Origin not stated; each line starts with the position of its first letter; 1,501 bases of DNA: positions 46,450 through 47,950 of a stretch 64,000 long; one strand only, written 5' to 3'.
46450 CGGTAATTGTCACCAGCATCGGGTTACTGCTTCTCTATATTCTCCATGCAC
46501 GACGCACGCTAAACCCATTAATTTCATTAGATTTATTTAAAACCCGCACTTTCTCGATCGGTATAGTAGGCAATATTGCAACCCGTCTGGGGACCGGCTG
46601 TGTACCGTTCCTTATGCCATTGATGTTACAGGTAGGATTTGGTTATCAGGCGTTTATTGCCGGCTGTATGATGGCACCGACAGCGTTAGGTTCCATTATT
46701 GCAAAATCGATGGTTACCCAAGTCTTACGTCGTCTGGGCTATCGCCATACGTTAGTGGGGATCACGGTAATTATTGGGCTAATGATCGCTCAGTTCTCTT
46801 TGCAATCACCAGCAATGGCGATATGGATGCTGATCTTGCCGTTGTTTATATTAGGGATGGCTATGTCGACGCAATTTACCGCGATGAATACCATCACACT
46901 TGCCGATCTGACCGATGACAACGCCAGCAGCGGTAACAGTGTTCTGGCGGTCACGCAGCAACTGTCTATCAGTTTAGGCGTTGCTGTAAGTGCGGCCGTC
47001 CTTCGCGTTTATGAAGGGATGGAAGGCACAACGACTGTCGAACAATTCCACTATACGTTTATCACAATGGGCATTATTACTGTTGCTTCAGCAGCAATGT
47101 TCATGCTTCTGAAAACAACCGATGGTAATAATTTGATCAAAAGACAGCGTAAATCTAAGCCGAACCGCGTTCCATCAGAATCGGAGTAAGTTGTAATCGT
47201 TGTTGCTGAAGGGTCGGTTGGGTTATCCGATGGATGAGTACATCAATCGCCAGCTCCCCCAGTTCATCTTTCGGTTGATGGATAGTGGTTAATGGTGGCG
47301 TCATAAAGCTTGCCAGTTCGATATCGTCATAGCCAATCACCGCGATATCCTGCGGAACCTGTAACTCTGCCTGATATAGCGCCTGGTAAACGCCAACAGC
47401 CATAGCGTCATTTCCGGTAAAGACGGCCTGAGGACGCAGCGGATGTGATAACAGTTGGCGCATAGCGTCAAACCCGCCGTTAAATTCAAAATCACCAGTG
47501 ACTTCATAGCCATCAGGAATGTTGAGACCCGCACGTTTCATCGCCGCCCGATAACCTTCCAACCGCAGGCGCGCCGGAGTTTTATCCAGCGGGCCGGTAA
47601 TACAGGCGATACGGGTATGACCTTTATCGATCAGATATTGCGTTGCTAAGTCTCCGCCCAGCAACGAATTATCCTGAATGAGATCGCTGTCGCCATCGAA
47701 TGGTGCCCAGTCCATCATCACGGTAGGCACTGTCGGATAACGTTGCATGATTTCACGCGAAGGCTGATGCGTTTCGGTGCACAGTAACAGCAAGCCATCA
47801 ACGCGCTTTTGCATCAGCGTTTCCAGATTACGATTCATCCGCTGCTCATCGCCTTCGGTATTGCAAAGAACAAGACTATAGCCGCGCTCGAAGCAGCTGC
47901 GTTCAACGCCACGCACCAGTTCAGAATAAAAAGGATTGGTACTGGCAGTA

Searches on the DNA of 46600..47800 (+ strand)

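Call 3: search_dna_similar(query=window:46600-47800:+, collection=ecoli_genomes, mode=near, max_rows=12, rows=spread)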
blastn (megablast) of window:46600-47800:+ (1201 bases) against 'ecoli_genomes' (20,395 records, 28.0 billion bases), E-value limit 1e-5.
Records with a match: 5418; places in all: 5489; records where one place covers at least 80% of the query: 5357.
Genomes with a match: 5417 of 5426; with a place that covers at least 80% of the query: 5356. Places per genome that has any: lowest 1, median 1, highest 2. On chromosomes: 5488 places; on plasmids: 1.
Best place of each record, by identity: >=99% 313; 95-99% 5105.
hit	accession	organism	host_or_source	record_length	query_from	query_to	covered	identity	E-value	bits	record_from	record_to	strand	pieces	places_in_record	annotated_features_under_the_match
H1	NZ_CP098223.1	Escherichia coli strain Z0117EC0005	Canis lupus familiaris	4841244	1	1201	100%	100.0%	0e+0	2218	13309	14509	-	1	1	rbsR: ribose operon transcriptional repressor RbsR | mdtD: multidrug transporter subunit MdtD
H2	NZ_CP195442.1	Escherichia coli strain 23AR0303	Homo sapiens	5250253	1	1201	100%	98.8%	0e+0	2141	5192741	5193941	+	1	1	rbsR: ribose operon transcriptional repressor RbsR | mdtD: multidrug transporter subunit MdtD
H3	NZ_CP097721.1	Escherichia coli strain MS1665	Chicken heart (Gallus gallus)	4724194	1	1201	100%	98.7%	0e+0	2130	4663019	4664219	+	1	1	rbsR: ribose operon transcriptional repressor RbsR | mdtD: multidrug transporter subunit MdtD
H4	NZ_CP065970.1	Escherichia coli strain FDAARGOS_1058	missing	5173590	1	1201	100%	98.6%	0e+0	2124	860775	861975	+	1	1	rbsR: ribose operon transcriptional repressor RbsR | mdtD: multidrug transporter subunit MdtD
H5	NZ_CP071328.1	Escherichia coli strain 4114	missing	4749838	1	1201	100%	98.6%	0e+0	2124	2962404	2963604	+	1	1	rbsR: ribose operon transcriptional repressor RbsR | mdtD: multidrug transporter subunit MdtD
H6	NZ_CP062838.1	Escherichia coli strain Res13-Lact-PER02-33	Sus scrofa domesticus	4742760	1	1201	100%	98.5%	0e+0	2119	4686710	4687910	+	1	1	rbsR: ribose operon transcriptional repressor RbsR | mdtD: multidrug transporter subunit MdtD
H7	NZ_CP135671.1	Escherichia coli strain TUM9803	missing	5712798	1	1201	100%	98.5%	0e+0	2119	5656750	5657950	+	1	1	rbsR: ribose operon transcriptional repressor RbsR | mdtD: multidrug transporter subunit MdtD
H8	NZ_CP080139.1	Escherichia coli strain PK8241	chicken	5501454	1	1201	100%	98.4%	0e+0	2113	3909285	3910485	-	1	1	rbsR: ribose operon transcriptional repressor RbsR | mdtD: multidrug transporter subunit MdtD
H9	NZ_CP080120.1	Escherichia coli strain M24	Homo sapiens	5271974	1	1201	100%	98.3%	0e+0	2108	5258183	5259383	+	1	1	rbsR: ribose operon transcriptional repressor RbsR | mdtD: multidrug transporter subunit MdtD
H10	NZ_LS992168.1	Escherichia coli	-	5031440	1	1201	100%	98.3%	0e+0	2108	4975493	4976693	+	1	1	rbsR: ribose operon transcriptional repressor RbsR | mdtD: multidrug transporter subunit MdtD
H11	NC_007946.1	Escherichia coli UTI89 strain UTI89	-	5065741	1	1201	100%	98.0%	0e+0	2085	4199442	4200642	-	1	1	rbsR: ribose operon transcriptional repressor RbsR | mdtD: multidrug transporter subunit MdtD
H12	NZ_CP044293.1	Escherichia coli strain P276M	Healthy human (stool)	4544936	1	71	6%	98.6%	2e-25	126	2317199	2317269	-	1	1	MFS transporter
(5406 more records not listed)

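Call 5: get_annotated_region(hit=H1, flank=3500)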
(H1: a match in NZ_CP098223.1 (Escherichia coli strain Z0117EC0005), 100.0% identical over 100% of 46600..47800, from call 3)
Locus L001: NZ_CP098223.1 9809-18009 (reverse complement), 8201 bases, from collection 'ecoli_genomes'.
description: Escherichia coli strain Z0117EC0005 chromosome, complete genome
organism: Escherichia coli strain Z0117EC0005 (NCBI taxid 562)
replicon: chromosome; assembly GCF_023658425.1
host: Canis lupus familiaris; source: -; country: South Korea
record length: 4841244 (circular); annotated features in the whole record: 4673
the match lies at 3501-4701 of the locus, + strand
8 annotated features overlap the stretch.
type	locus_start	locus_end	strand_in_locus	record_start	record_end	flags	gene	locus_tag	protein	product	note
rRNA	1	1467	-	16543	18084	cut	-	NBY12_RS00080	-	16S ribosomal RNA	-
CDS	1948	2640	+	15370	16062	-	yieP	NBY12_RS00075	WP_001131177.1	FadR/GntR family transcriptional regulator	-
CDS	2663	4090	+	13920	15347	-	mdtD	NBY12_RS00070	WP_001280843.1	multidrug transporter subunit MdtD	-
CDS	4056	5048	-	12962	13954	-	rbsR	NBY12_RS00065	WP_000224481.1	ribose operon transcriptional repressor RbsR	-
CDS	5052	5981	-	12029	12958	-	rbsK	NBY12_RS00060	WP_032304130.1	ribokinase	-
CDS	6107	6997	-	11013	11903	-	rbsB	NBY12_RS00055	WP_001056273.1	ribose ABC transporter substrate-binding protein RbsB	-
CDS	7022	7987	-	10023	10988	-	rbsC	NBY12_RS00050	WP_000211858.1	ribose ABC transporter permease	-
CDS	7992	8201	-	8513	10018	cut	rbsA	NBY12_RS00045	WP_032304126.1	ribose ABC transporter ATP-binding protein RbsA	-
